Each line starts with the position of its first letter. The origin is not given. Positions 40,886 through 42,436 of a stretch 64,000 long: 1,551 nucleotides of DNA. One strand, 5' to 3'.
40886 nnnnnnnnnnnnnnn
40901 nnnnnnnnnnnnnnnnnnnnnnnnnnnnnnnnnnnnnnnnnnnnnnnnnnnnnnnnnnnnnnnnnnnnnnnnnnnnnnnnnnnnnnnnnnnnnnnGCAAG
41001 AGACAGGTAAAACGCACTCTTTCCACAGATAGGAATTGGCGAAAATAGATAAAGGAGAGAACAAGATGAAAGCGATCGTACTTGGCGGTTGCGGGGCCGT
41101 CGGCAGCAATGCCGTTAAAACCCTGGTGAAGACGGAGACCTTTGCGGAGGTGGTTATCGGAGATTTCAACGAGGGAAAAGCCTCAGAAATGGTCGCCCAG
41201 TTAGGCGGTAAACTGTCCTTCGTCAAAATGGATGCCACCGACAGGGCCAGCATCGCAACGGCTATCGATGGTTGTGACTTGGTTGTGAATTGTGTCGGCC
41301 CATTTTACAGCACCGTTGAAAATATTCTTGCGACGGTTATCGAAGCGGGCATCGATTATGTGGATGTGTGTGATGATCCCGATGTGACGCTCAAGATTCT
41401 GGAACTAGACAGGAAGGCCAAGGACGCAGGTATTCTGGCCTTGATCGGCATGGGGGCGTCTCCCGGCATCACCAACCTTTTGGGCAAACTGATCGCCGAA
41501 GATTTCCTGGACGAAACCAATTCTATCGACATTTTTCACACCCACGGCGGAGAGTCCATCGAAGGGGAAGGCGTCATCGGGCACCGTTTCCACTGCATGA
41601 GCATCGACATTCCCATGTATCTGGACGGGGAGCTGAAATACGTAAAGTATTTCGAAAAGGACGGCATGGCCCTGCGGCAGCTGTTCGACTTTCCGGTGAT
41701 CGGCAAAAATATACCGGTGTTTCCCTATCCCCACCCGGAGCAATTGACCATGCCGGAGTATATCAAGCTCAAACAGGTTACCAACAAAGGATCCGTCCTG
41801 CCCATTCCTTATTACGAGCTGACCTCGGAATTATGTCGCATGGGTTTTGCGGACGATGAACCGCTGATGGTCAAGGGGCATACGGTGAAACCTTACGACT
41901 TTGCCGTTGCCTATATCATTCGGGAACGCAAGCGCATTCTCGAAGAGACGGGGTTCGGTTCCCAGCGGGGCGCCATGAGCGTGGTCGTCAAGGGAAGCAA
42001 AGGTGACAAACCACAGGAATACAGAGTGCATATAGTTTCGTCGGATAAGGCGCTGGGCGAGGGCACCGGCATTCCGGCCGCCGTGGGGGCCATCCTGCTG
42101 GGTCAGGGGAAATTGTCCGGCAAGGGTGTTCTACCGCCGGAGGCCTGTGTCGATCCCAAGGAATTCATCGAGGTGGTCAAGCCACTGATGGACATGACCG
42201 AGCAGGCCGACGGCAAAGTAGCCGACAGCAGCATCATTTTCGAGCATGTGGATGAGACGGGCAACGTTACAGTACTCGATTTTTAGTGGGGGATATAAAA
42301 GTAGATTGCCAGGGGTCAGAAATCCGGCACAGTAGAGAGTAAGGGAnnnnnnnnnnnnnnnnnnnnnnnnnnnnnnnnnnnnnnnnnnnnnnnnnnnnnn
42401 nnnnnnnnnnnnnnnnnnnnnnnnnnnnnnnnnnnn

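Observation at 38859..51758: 13-kb island pairing corrinoid-less MttB-family proteins with FGGY kinases and flavin/NAD oxidoreductases: candidate novel catabolic pathway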

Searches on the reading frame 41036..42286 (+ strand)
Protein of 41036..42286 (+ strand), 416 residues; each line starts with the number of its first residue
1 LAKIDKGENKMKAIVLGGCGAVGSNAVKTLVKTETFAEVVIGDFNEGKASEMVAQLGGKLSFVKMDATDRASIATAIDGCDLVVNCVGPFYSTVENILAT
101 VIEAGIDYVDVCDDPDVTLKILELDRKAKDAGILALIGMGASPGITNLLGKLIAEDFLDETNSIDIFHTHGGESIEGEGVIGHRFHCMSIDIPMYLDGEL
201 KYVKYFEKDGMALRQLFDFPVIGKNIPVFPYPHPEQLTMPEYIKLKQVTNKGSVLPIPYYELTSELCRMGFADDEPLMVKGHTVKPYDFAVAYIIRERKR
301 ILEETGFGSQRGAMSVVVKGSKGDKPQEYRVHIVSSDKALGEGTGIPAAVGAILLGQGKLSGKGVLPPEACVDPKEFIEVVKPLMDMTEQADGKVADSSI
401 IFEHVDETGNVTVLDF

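Call 3: search_protein_families(library=pfam, proteins=[window:41036-42286:+])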
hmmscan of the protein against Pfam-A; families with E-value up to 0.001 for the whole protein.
window:41036-42286:+ (416 aa): 8 families
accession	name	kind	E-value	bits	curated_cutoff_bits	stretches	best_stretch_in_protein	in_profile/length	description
PF03435.24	Sacchrp_dh_NADP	-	1.5e-18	67.8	25.1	1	15-136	3-129/129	Saccharopine dehydrogenase NADP binding domain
PF16653.10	Sacchrp_dh_C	-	8.2e-10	39.7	31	1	211-389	86-261/265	Saccharopine dehydrogenase C-terminal domain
PF01073.25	3Beta_HSD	-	1.2e-06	28.2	22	1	14-92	1-81/280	3-beta hydroxysteroid dehydrogenase/isomerase family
PF13460.12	NAD_binding_10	-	3.9e-06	27.3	27.2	1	17-106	1-90/184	NAD(P)H-binding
PF05368.20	NmrA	-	0.0001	22.5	27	1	12-93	4-82/298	NmrA-like family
PF01370.27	Epimerase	-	0.0001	22.3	20.9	1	14-88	2-73/240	NAD dependent epimerase/dehydratase family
PF00106.31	adh_short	-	0.00039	20.4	26.6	1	13-82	3-80/195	short chain dehydrogenase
PF01262.27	AlaDh_PNT_C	-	0.00052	19.9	23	1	9-87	27-100/214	Alanine dehydrogenase/PNT, C-terminal domain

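Call 4: search_protein_families(library=ncbifam, proteins=[window:41036-42286:+], max_evalue=0.00001)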
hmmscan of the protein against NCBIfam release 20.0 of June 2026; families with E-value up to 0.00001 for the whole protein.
window:41036-42286:+ (416 aa): 2 families
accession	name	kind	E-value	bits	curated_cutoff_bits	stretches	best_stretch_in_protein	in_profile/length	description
NF043000.1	carsnrspmd_synth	equivalog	1.2e-10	41.2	800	1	58-381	57-391/405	carboxynorspermidine synthase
NF006121.0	PRK08265.1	subfamily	9e-06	25.4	294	0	12-79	9-74/263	short chain dehydrogenase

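Call 23: search_solved_structures(query=window:41036-42286:+)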
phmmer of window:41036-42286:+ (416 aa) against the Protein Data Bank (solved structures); distinct sequences matched with E-value up to 0.001: 9.
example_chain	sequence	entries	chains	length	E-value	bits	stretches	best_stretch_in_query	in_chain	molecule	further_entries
4ina_A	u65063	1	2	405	3.4e-14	56.1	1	13-379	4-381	saccharopine dehydrogenase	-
4rl6_A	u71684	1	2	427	1.9e-13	53.7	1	126-381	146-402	Saccharopine dehydrogenase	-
8deb_A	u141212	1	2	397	9.8e-08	34.9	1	14-173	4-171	Carboxyspermidine dehydrogenase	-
6wj9_A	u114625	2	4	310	2.7e-05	26.8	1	12-101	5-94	NAD-dependent epimerase/dehydratase family protein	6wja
6wjb_A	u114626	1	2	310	2.7e-05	26.8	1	12-101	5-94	NAD-dependent epimerase/dehydratase family protein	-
1e5l_A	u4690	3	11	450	6.6e-05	25.5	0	62-210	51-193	SACCHAROPINE REDUCTASE | Saccharopine dehydrogenase [NADP(+), L-glutamate-forming]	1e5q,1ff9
8h4z_A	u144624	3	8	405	7.1e-05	25.4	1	13-224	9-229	Saccharopine dehydrogenase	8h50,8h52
3ic5_A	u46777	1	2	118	0.00021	23.9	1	14-120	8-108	putative saccharopine dehydrogenase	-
2rh8_A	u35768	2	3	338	0.00036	23.1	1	10-102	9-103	Anthocyanidin reductase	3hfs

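Call 31: find_related_loci(query=A1, collection=genome_contigs, flank=10000)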
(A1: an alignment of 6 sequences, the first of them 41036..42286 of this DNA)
Query A1 (416 aa) in genome_contigs; peptide patterns used: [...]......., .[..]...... (x = any residue, [..] = any of these).
144 stretches matched a pattern; 110 encode a relative of the query (tblastn E <= 1e-3); the best 80 are kept; 80 distinct loci.
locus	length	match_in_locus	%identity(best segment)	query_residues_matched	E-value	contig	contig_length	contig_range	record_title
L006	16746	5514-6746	88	6-416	0e+0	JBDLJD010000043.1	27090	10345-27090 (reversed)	MAG: Thermodesulfobacteriota bacterium isolate MAG075 MAG075_43, whole genome shotgun sequence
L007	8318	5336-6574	85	4-416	0e+0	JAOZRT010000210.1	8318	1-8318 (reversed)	MAG: Desulfobacterales bacterium isolate GMC6.concoct.7 GMC6_10969_length_8318_cov_9.402154, whole genome shotgun sequen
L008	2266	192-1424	83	6-416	0e+0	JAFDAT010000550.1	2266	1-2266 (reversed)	MAG: Deltaproteobacteria bacterium isolate AB_69_Bin_102 AB_69_Bin_102_scaffold_234787, whole genome shotgun sequence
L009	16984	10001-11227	69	8-416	0e+0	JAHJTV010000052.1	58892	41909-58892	MAG: bacterium isolate OS_PC_MetaG.mb.69 OS_PC_MetaG.mb.69_k141_375111, whole genome shotgun sequence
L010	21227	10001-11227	70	8-416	0e+0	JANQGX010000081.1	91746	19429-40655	MAG: SAR324 cluster bacterium isolate PL23b_bin.69 k99_2149943, whole genome shotgun sequence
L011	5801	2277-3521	66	1-416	0e+0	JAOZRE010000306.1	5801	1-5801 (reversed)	MAG: bacterium isolate GMC6.concoct.212 GMC6_20329_length_5801_cov_6.377306, whole genome shotgun sequence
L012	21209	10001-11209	66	12-416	0e+0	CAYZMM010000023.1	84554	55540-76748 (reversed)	MAG TPA_asm: uncultured Thermodesulfobacteriota bacterium isolate SRP141376_co2_50 genome assembly, contig: NODE_716_len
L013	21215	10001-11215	60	12-416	4e-167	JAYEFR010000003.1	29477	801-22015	MAG: Thermodesulfobacteriota bacterium isolate MAG267 MAG267_3, whole genome shotgun sequence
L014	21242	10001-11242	60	4-415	1e-166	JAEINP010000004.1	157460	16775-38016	MAG: Desulfatibacillum sp. isolate MAG7 NODE_111_length_157460_cov_9.759891, whole genome shotgun sequence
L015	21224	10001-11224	62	10-416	2e-164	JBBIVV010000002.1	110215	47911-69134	MAG: bacterium isolate STS170223_bin_85 NODE_91_length_110215_cov_18.967674, whole genome shotgun sequence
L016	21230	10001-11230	60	6-415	6e-164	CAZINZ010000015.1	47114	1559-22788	MAG TPA_asm: uncultured Syntrophaceae bacterium isolate binchicken_co47_43 genome assembly, contig: NODE_466_length_4711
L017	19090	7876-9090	61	12-416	4e-161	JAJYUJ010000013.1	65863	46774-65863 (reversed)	MAG: bacterium isolate DX4.bin27 NODE_181_length_65863_cov_4.961863, whole genome shotgun sequence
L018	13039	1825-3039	61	12-416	3e-161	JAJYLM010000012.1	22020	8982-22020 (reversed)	MAG: bacterium isolate DBS2-1.bin76 NODE_4122_length_22020_cov_2.197963, whole genome shotgun sequence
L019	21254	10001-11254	58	1-416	1e-160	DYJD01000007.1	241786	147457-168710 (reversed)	MAG TPA_asm: Desulfosudis oleivorans isolate FI88_2_51_70 Afr_mines_FI88_34_length_241786_cov_29_484096, whole genome sh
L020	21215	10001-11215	62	12-415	3e-159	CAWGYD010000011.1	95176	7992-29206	MAG: uncultured delta proteobacterium isolate MFD01721.bin.2.120 genome assembly, contig: contig_60992, whole genome sho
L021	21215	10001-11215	60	12-415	4e-158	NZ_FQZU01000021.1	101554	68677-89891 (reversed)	Desulfatibacillum alkenivorans DSM 16219, whole genome shotgun sequence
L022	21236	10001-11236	56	6-416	1e-157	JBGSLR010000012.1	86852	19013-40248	MAG: Desulfobacterales bacterium isolate JTS-AC21 k141_3606398, whole genome shotgun sequence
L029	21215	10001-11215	55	12-416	6e-154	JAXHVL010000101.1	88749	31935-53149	MAG: Thermodesulfobacteriota bacterium isolate MAG76_tar_biofilm MAG76_101, whole genome shotgun sequence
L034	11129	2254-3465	56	12-415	1e-143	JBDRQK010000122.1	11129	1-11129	MAG: Chloroflexota bacterium isolate MEGAHIT-group-2.40 k141_392263, whole genome shotgun sequence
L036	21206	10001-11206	49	11-414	4e-123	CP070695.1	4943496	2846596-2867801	MAG: Candidatus Heimdallarchaeota archaeon isolate bin6 chromosome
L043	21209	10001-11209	43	11-416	4e-102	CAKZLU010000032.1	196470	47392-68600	MAG TPA_asm: uncultured actinobacterium isolate SRR5214706_bin.116_CONCOCT_v1.1_MAG genome assembly, contig: ERZ1744544.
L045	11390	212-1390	45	28-416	6e-94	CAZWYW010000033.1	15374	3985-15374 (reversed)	MAG TPA_asm: uncultured Candidatus Bathyarchaeia archaeon isolate SRP141552_co1_226 genome assembly, contig: NODE_1657_l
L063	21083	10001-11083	43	26-387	2e-78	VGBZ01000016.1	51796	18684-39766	MAG: Actinomycetota bacterium isolate K_Offshore_80m_m1_195 K_Offshore_80m_m1_195_Ga0194132_10001239, whole genome shotg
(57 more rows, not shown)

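Call 37: search_protein_families(library=pfam, proteins=[L019:3345-4361:-, L019:4438-5205:+, L019:5202-6788:+, L019:8955-9860:-, L019:12998-13888:+, L019:13915-14373:+, L019:14370-15527:-, L019:15578-17893:-, L022:4389-5786:+, L022:7235-9166:+], max_evalue=0.00001)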
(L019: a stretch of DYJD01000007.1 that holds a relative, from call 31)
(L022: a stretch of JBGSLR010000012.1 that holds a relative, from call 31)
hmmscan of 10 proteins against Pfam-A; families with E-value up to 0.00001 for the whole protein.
L019:3345-4361:- (338 aa): 1 family
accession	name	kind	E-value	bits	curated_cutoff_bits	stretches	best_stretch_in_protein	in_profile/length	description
PF14326.11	DUF4384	-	1.7e-25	89.3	27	1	182-260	1-79/81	Domain of unknown function (DUF4384)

L019:4438-5205:+ (255 aa): 4 families
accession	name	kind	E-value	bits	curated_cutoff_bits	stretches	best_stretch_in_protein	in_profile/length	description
PF07840.17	FadR_C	-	2.8e-28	99.3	23.6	1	93-247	1-156/164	FadR C-terminal domain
PF00392.27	GntR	-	7e-17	61.3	27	1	31-92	3-64/64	Bacterial regulatory proteins, gntR family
PF13545.12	HTH_Crp_2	-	1.3e-06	28.7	27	1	54-88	24-57/70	Crp-like helix-turn-helix domain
PF07729.17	FCD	-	1.8e-06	28.8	24.3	1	122-236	2-123/125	FCD domain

L019:5202-6788:+ (528 aa): 2 families
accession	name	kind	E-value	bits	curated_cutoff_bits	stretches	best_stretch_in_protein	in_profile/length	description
PF01266.30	DAO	-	1.2e-50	173.5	27.9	1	14-365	1-350/353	FAD dependent oxidoreductase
PF16901.10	DAO_C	-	1.4e-12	48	31.4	1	408-501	27-125/126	C-terminal domain of alpha-glycerophosphate oxidase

L019:8955-9860:- (301 aa): 0 families

L019:12998-13888:+ (296 aa): 1 family
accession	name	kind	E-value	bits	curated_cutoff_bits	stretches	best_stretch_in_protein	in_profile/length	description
PF12146.15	Hydrolase_4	-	1.6e-06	28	27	1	91-259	54-224/239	Serine aminopeptidase, S33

L019:13915-14373:+ (152 aa): 1 family
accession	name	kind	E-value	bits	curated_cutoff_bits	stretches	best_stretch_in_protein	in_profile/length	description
PF00027.35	cNMP_binding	-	1.1e-18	67.4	27.5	1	33-117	3-85/89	Cyclic nucleotide-binding domain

L019:14370-15527:- (385 aa): 0 families

L019:15578-17893:- (771 aa): 32 families (the best 25 are shown)
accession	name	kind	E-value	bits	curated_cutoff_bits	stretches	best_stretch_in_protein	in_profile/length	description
PF14559.12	TPR_19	-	3.1e-77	255.3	25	6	288-344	2-58/68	Tetratricopeptide repeat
PF07719.23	TPR_2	-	3.4e-61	198.8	27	1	72-103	3-34/34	Tetratricopeptide repeat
PF13428.12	TPR_14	-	6.3e-57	184.5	23.5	1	74-112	5-43/44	Tetratricopeptide repeat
PF00515.34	TPR_1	-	6.5e-54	178.1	27.8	2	76-103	7-34/34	Tetratricopeptide repeat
PF13181.12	TPR_8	-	3.9e-53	173.5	25.7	0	75-102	6-33/34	Tetratricopeptide repeat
PF13432.12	TPR_16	-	1.4e-50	169.7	32.7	1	358-412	10-64/65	Tetratricopeptide repeat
PF13431.12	TPR_17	-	1.4e-50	165.7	24.4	0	232-264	2-34/34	Tetratricopeptide repeat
PF13414.12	TPR_11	-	6.1e-38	128.7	26.8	1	43-84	1-42/42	TPR repeat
PF23914.1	TPR_CcmH_CycH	-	8.8e-36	123.6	42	2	60-170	40-153/158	Cytochrome c-type biogenesis protein H TPR domain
PF13424.12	TPR_12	-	6.3e-33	113.2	30.1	1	36-99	3-74/77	Tetratricopeptide repeat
PF12895.13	ANAPC3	-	1.9e-26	92.6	27.2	0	32-95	19-81/82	Anaphase-promoting complex, cyclosome, subunit 3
PF13176.12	TPR_7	-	1.3e-24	84.6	27.9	0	284-308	6-32/36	Tetratricopeptide repeat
PF13174.12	TPR_6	-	6.7e-24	83.3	26.3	0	591-620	3-32/33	Tetratricopeptide repeat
PF25062.1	ARM_TT21_N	-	2.8e-23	83.2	40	1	239-364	95-221/222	Tetratricopeptide repeat protein 21 N-terminal ARM repeat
PF24575.1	TPR_Slam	-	8.3e-23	81.2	35.2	0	284-332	54-102/104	Surface lipoprotein assembly modifier, N-terminal TPR repeats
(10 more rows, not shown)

L022:4389-5786:+ (465 aa): 1 family
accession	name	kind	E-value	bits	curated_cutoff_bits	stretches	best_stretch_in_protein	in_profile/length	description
PF04015.17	DUF362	-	1.1e-32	114.1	24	1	70-274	1-200/200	Domain of unknown function (DUF362)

L022:7235-9166:+ (643 aa): 2 families
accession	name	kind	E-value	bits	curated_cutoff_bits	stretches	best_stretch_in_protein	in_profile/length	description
PF02913.24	FAD-oxidase_C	-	1.2e-37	130.4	21.2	1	379-630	2-246/248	FAD linked oxidases, C-terminal domain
PF01565.28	FAD_binding_4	-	6.1e-31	107.4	26.4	1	196-341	2-137/139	FAD binding domain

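Call 38: search_protein_families(library=pfam, proteins=[L021:6991-8580:+, L021:8748-9767:-, L021:13533-14096:+, L021:14318-15190:-, L021:16313-18526:+, L043:13645-14820:+, L043:12841-13521:+, L043:5722-6933:+, L036:8115-9938:-, L036:13512-15368:+], max_evalue=0.00001)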
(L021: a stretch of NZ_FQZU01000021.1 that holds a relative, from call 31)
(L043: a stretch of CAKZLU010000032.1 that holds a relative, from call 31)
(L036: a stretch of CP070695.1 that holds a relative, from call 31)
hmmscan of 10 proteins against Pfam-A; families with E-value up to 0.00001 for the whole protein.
L021:6991-8580:+ (529 aa): 4 families
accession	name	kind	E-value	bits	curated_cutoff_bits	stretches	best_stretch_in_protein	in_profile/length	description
PF00158.32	Sigma54_activat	-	4.6e-67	225.4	20.2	1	197-361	3-167/168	Sigma-54 interaction domain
PF25601.1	AAA_lid_14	-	4.6e-19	68.5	27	1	367-437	1-70/87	AAA+ ATPase lid domain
PF14532.12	Sigma54_activ_2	-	1.6e-15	58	25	1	211-366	16-138/138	Sigma-54 interaction domain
PF07728.20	AAA_5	-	6.6e-09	36.3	22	1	218-338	1-124/139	AAA domain (dynein-related subfamily)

L021:8748-9767:- (339 aa): 9 families
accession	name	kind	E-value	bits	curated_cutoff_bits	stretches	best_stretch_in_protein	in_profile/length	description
PF00037.32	Fer4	-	1.2e-13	50.7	21.1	2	298-317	5-24/24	4Fe-4S binding domain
PF12838.12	Fer4_7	-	2.8e-12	47.3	27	1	273-315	2-52/52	4Fe-4S dicluster domain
PF13187.11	Fer4_9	-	1.4e-08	35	27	1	272-315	1-51/52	4Fe-4S dicluster domain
PF12837.12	Fer4_6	-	1.4e-08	34.7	25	0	299-316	7-24/24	4Fe-4S binding domain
PF14697.11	Fer4_21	-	3.7e-08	33.8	35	1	271-317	6-58/59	4Fe-4S dicluster domain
PF12797.12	Fer4_2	-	2.4e-07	30.7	24.5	0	298-313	7-22/22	4Fe-4S binding domain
PF13484.11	Fer4_16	-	3.2e-07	31.5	30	0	272-292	1-21/66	4Fe-4S double cluster binding domain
PF25160.1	LdpA_Fe-S-bd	-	9.6e-07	28.9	27.6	1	279-317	9-44/49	LdpA Fe-S cluster-binding domain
PF13237.11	Fer4_10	-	1.4e-06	28.5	25.5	1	272-312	8-53/53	4Fe-4S dicluster domain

L021:13533-14096:+ (187 aa): 1 family
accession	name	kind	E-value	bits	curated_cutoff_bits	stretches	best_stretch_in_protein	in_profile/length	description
PF05443.17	ROS_MUCR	-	8.9e-33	113.4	25.4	1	18-156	2-123/123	ROS/MUCR transcriptional regulator protein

L021:14318-15190:- (290 aa): 0 families

L021:16313-18526:+ (737 aa): 5 families
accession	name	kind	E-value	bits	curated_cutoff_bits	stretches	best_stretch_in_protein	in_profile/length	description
PF02421.24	FeoB_N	-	1.6e-66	223.1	27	1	4-156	2-154/156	Ferrous iron transport protein B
PF07670.19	Gate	-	6e-39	133.1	29.6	2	359-456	3-103/104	Nucleoside recognition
PF01926.29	MMR_HSR1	-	2.5e-20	73.1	21.9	1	4-115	1-112/113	50S ribosome-binding GTPase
PF07664.17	FeoB_C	-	1.3e-19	70.1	26.6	1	466-518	1-54/54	Ferrous iron transport protein B C terminus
PF17910.6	FeoB_Cyto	-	1.5e-19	70.6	23.4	1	175-270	1-89/90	FeoB cytosolic helical domain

L043:13645-14820:+ (391 aa): 1 family
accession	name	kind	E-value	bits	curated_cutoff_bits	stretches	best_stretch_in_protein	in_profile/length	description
PF01208.23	URO-D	-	5e-23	82.1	23.9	1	129-381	93-346/346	Uroporphyrinogen decarboxylase (URO-D)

L043:12841-13521:+ (226 aa): 1 family
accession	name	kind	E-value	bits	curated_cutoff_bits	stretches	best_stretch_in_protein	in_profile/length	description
PF07796.16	DUF1638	-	8.8e-47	159.4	27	1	42-206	2-161/161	Protein of unknown function (DUF1638)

L043:5722-6933:+ (403 aa): 2 families
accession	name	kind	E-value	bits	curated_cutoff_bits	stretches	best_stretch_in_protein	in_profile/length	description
PF00557.29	Peptidase_M24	-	2.1e-29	103.2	23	1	159-375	2-208/208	Metallopeptidase family M24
PF01321.24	Creatinase_N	-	3.5e-11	44.2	22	1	10-147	1-124/128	Creatinase/Prolidase N-terminal domain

L036:8115-9938:- (607 aa): 2 families
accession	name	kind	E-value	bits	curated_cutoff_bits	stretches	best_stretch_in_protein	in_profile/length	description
PF13229.12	Beta_helix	-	8.2e-33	113.7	25.9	2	204-354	11-156/158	Right handed beta helix region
PF05048.19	NosD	-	9.3e-25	87.7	23.6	2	243-356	59-169/212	Periplasmic copper-binding protein (NosD)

L036:13512-15368:+ (618 aa): 0 families

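Call 43: search_protein_families(library=ncbifam, proteins=[L019:12998-13888:+], max_evalue=1e-8)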
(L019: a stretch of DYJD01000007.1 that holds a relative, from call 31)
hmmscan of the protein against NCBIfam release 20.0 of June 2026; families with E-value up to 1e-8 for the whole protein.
L019:12998-13888:+ (296 aa): 2 families
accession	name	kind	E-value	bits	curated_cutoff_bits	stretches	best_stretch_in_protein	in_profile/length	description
NF051488.1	bifunc_PcaDC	exception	5.1e-12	45.6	390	1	37-262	9-229/375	bifunctional 3-oxoadipate enol-lactonase/4-carboxymuconolactone decarboxylase PcaDC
TIGR02427.1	protocat_pcaD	equivalog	1.4e-09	37.7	255.85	1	37-261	10-228/251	3-oxoadipate enol-lactonase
